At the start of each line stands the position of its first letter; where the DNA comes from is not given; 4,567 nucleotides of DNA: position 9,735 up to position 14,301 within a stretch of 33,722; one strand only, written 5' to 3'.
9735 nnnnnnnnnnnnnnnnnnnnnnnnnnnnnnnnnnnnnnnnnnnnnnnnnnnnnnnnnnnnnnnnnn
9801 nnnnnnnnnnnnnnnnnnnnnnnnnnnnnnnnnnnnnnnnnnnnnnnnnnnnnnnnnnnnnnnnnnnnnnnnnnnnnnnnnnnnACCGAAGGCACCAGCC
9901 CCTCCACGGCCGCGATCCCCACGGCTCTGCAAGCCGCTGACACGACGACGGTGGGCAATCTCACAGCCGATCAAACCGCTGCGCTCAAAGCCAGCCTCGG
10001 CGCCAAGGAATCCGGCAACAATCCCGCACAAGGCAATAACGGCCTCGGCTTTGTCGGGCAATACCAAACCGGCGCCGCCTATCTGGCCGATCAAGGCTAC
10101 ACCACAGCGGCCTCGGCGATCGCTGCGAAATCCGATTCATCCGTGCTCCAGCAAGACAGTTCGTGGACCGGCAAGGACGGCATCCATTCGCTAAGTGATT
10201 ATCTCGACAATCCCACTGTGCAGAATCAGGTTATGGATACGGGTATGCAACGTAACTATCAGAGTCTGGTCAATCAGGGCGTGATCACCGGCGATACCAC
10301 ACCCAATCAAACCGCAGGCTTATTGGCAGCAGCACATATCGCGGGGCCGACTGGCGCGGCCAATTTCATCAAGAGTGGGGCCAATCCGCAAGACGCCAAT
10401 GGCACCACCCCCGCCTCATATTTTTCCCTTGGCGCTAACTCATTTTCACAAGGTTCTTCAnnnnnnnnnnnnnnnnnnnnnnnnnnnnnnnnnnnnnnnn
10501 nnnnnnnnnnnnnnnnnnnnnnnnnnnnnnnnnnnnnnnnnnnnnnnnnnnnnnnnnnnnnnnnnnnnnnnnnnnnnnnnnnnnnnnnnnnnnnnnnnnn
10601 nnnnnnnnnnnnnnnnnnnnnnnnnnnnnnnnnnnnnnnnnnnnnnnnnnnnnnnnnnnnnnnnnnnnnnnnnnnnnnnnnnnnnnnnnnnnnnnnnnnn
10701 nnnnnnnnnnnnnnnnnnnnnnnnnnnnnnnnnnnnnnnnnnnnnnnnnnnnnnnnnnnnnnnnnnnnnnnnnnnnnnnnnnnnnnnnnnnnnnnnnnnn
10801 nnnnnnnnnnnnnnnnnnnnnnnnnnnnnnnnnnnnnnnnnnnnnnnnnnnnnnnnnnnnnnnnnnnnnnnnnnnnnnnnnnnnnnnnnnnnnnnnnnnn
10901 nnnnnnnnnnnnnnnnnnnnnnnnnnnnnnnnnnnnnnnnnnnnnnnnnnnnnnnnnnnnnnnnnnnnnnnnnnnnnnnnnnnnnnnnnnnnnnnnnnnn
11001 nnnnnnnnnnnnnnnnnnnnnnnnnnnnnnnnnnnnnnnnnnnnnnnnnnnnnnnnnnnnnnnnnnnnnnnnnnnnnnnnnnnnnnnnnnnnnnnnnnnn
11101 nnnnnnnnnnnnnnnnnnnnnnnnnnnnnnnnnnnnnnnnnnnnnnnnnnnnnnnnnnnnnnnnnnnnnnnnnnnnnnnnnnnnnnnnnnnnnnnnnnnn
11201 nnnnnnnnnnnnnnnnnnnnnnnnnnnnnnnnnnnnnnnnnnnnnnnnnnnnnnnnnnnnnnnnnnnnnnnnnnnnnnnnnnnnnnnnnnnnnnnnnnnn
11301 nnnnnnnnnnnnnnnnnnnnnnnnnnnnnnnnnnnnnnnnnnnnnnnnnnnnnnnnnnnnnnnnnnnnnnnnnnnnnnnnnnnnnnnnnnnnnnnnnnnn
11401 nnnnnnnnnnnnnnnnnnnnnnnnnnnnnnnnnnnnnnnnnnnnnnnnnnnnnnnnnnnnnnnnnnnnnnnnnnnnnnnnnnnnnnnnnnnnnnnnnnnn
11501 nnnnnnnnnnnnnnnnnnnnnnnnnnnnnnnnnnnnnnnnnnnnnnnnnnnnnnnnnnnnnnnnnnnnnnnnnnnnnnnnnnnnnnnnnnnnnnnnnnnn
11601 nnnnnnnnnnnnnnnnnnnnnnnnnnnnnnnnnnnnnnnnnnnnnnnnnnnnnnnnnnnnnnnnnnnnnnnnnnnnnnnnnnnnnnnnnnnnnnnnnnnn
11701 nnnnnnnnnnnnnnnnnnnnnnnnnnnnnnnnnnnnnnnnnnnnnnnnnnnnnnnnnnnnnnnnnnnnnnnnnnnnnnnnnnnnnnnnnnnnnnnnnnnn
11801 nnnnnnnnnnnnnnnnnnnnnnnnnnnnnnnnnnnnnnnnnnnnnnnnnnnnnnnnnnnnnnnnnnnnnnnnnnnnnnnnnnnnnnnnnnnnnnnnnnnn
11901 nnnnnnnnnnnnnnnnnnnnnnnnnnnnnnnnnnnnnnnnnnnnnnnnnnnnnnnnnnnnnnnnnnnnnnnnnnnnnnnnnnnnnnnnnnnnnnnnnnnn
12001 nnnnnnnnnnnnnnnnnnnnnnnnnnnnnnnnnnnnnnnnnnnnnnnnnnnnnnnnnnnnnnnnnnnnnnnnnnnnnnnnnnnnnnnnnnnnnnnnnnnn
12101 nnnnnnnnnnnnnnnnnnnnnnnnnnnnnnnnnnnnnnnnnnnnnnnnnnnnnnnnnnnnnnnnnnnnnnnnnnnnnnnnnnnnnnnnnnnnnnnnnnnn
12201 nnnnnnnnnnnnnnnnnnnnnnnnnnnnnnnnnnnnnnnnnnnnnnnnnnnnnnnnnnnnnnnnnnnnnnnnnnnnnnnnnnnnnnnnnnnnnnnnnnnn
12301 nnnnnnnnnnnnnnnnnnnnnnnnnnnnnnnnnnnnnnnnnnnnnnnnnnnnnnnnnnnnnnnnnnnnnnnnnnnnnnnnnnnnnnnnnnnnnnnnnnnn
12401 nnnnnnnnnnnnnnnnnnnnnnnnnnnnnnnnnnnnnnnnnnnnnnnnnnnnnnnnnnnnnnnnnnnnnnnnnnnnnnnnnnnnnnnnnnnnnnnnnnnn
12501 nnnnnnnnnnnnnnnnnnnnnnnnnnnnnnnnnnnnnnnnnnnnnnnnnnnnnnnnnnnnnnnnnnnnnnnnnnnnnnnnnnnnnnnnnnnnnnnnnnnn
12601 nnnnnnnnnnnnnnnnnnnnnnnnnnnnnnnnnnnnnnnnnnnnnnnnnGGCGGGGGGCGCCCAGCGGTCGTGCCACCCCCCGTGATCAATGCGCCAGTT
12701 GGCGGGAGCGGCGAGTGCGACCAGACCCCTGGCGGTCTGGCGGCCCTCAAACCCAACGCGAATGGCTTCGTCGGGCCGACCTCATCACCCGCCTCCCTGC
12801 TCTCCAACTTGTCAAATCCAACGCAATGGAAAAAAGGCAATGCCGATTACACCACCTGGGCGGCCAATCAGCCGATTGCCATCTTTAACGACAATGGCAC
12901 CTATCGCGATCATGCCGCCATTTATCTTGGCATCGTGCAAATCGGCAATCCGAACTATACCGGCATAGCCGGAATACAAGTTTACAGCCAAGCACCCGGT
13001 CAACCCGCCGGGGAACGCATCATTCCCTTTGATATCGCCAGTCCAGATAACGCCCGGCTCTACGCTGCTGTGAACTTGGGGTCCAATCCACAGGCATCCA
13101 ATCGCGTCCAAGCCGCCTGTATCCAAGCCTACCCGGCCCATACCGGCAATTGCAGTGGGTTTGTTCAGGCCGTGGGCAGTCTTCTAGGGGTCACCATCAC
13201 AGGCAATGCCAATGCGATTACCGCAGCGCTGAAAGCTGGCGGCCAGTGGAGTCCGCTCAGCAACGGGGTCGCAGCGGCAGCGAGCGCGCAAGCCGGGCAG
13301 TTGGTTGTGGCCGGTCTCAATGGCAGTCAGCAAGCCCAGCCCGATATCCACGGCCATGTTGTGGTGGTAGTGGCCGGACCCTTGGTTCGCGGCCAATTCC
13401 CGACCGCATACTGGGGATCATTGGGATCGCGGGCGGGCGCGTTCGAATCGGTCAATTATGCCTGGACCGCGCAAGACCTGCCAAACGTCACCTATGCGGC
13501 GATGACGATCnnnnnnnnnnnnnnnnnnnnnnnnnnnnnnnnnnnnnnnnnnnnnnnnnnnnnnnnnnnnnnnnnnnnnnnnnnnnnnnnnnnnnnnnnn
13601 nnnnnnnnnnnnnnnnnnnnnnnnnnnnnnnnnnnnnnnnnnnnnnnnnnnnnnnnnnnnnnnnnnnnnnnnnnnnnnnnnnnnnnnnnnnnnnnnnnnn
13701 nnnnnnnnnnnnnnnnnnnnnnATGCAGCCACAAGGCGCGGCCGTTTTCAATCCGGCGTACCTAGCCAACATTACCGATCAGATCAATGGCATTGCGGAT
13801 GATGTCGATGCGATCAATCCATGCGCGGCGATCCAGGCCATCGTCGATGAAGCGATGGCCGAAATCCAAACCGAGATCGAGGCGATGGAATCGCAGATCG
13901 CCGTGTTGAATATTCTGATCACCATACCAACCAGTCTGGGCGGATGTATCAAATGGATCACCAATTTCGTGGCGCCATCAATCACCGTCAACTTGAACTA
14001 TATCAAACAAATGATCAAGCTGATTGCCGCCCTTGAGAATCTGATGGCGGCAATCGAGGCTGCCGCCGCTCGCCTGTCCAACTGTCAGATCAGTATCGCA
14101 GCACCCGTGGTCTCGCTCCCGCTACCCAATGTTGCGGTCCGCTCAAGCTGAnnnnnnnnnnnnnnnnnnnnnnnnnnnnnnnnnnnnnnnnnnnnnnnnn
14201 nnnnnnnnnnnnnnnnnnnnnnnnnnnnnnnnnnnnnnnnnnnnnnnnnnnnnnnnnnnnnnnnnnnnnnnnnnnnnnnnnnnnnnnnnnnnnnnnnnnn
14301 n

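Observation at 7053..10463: A second SLT-domain structural protein inserted between gp53 and gp5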

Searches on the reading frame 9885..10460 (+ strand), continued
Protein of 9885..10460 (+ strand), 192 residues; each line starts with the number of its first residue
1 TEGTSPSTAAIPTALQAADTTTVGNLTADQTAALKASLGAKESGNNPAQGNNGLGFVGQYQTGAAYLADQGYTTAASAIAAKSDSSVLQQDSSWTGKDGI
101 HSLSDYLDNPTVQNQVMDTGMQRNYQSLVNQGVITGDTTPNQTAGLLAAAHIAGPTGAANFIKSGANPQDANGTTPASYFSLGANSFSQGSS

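Call 82: fold_search(model_id=the predicted structure, library=pdb)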
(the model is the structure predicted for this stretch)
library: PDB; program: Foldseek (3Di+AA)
matches with E <= 10: 18; with E <= 0.001: 0
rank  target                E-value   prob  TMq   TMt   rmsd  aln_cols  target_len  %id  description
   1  6kkm_G                5.1e+00  0.06  0.21  0.14  10.1       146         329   16  Crystal structure of RbcL-Raf1 complex from Anabaena sp. PCC 7120 (released 2020-05-13)
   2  5aa2_C                5.4e+00  0.06  0.30  0.15  12.6       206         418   12  Crystal structure of MltF from Pseudomonas aeruginosa in complex with NAM-pentapeptide. (released 2016-10-12)
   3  6kkm_H                6.2e+00  0.05  0.21  0.14  10.0       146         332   16  Crystal structure of RbcL-Raf1 complex from Anabaena sp. PCC 7120 (released 2020-05-13)
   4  3qqq_A                6.2e+00  0.02  0.18  0.20  12.1       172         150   12  Crystal structure of non-symbiotic plant hemoglobin from Trema tomentosa (released 2011-04-27)
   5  3les_A                6.2e+00  0.02  0.15  0.15  14.5       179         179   10  2F5 Epitope scaffold ES2 (released 2010-09-29)
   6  2fsi_B                6.5e+00  0.02  0.16  0.06  17.3       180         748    9  Complex SecA:ADP from Escherichia coli (released 2007-01-16)
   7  3hf4_F                7.2e+00  0.03  0.19  0.23  13.5       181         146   14  Crystal structure of rat methemoglobin in R2 state (released 2010-05-19)
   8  3les_B                7.6e+00  0.02  0.15  0.15  14.5       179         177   10  2F5 Epitope scaffold ES2 (released 2010-09-29)
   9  7ei1_H                7.6e+00  0.02  0.17  0.11  17.6       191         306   12  Structure of Pyrococcus furiosus Cas1Cas2 complex (released 2021-11-24)
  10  5dqz_C                8.0e+00  0.03  0.17  0.11  11.2       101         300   16  Crystal Structure of Cas-DNA-PAM complex (released 2015-11-11)
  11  1b0b                  8.0e+00  0.02  0.19  0.22  11.1       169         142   16  HEMOGLOBIN I FROM THE CLAM LUCINA PECTINATA, CYANIDE COMPLEX AT 100 KELVIN (released 2000-02-18)
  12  5vvj_C                8.4e+00  0.04  0.17  0.13  11.5        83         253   17  Cas1-Cas2 bound to half-site intermediate (released 2017-08-02)
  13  5a5x_A                8.8e+00  0.03  0.27  0.14  12.2       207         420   13  Crystal Structure of Se-Met MltF from Pseudomonas aeruginosa (released 2016-10-12)
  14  1jf3                  9.2e+00  0.03  0.21  0.24  13.2       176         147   12  Crystal Structure Of Component III Glycera Dibranchiata Monomeric Hemoglobin (released 2002-06-20)
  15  9qfh_Z                9.2e+00  0.02  0.16  0.17  13.1        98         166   14  The composite map of of the AMPAR complex GluA3- TARP gamma2 in the apo state. (released 2025-07-09)
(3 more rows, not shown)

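Call 88: search_protein_families(library=pfam, proteins=[P0061, P0084], max_evalue=0.01)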
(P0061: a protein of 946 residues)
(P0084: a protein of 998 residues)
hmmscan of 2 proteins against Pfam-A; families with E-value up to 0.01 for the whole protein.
P0061 (946 aa): 0 families

P0084 (998 aa): 0 families

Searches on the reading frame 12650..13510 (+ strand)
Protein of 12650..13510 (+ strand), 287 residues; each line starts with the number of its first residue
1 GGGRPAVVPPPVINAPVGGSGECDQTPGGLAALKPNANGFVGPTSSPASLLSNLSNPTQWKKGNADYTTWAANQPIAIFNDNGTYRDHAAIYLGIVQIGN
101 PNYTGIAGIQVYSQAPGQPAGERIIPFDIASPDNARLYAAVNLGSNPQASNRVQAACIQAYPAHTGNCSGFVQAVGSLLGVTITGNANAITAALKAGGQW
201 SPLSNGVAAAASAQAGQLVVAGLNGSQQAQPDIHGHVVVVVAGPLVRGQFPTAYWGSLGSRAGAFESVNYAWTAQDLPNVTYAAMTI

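Call 59: search_protein_families(library=pfam, proteins=[window:12650-13510:+], max_evalue=1)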
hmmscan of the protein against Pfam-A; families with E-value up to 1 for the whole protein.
window:12650-13510:+ (287 aa): 1 family
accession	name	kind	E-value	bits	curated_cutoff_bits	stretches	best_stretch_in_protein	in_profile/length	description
PF00877.26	NLPC_P60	-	0.1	13.1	23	0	167-223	15-61/105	NlpC/P60 family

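Call 97: search_solved_structures(query=window:12650-13510:+, max_evalue=10, show_alignments=2)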
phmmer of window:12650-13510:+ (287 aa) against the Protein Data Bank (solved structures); distinct sequences matched with E-value up to 10: 53.
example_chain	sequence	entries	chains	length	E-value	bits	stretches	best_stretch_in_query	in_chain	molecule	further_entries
4eqa_A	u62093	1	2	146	1.2e-17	67.5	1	164-283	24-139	Putative uncharacterized protein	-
4eob_A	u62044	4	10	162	1.7e-17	67.1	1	164-283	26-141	type VI amidase effector Tse1 | Putative uncharacterized protein | toxic effector Tse1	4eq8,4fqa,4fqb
4fgd_A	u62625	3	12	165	1.8e-17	67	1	164-283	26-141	Tse1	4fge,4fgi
3vpi_A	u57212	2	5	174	2e-17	66.8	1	164-283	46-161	type VI secretion exported 1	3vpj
4f0v_A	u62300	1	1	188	2.5e-17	66.5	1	164-283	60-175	Putative uncharacterized protein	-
7tvh_A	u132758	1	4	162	2.6e-17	66.5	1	164-283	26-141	Peptidoglycan amidase Tse1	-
4f4m_A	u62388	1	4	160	3.4e-16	62.8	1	164-283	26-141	papain peptidoglycan amidase effector Tse1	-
4f0w_A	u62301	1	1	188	5.3e-16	62.2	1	164-283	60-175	Putative uncharacterized protein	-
7qub_AAA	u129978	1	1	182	0.011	18.5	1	156-197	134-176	Protease 3C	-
3sj8_A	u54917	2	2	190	0.066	15.9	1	156-197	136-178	3C protease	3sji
9fs7_A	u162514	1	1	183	0.068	15.9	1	156-197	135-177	Genome polyprotein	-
9w3b_A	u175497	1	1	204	0.12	15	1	156-194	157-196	Protease 3C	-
5gsw_A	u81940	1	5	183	0.16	14.7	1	156-194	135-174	3C protein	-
9vkk_A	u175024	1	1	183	0.16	14.6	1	156-194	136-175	Protease 3C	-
3qzr_A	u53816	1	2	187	0.16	14.6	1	156-194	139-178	3C protein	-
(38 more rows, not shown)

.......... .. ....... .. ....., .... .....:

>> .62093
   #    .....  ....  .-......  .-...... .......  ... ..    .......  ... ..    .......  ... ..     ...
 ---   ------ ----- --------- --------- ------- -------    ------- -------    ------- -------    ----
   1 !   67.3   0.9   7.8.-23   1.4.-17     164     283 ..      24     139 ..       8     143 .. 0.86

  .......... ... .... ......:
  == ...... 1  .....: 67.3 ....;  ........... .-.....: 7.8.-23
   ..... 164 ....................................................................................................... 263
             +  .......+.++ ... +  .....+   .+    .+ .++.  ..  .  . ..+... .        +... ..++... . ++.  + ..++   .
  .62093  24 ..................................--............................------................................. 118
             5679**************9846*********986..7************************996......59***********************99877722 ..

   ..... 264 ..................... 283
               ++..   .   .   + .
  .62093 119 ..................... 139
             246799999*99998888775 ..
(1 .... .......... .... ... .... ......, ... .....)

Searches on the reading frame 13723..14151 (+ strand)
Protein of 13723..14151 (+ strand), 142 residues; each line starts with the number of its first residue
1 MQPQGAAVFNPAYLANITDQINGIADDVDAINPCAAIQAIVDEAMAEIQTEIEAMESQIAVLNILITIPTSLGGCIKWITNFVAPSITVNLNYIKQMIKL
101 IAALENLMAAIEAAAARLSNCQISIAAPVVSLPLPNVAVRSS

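Call 7: search_protein_families(library=pfam, proteins=[window:13723-14151:+], max_evalue=0.01)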
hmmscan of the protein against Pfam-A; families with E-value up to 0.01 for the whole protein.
window:13723-14151:+ (142 aa): 0 families

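Call 8: search_protein_families(library=phrogs, proteins=[window:13723-14151:+], max_evalue=0.01)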
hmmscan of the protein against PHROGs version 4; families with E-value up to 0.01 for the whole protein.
window:13723-14151:+ (142 aa): 0 families

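Call 59: search_protein_families(library=pfam, proteins=[window:13723-14148:+], max_evalue=1)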
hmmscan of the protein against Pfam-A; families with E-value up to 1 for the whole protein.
window:13723-14148:+ (142 aa): 6 families
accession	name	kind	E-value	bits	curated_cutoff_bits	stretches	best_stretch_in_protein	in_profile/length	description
PF16888.10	YwqH-like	-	0.013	16.2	33.7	1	36-67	81-112/123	YwqH-like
PF01552.22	Pico_P2B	-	0.021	15.5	27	1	75-108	25-58/101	Picornavirus 2B protein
PF09278.17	MerR-DNA-bind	-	0.052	14.6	25.4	1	32-62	32-62/65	MerR, DNA binding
PF19191.5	HEF_HK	-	0.092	13.7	24.1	0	20-63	16-59/67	HEF_HK domain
PF04513.17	Baculo_PEP_C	-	0.1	13.1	38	1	14-108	33-119/140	Baculovirus polyhedron envelope protein, PEP, C terminus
PF16326.10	ABC_tran_CTD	-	0.16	12.6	32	0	45-64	10-29/69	ABC transporter C-terminal domain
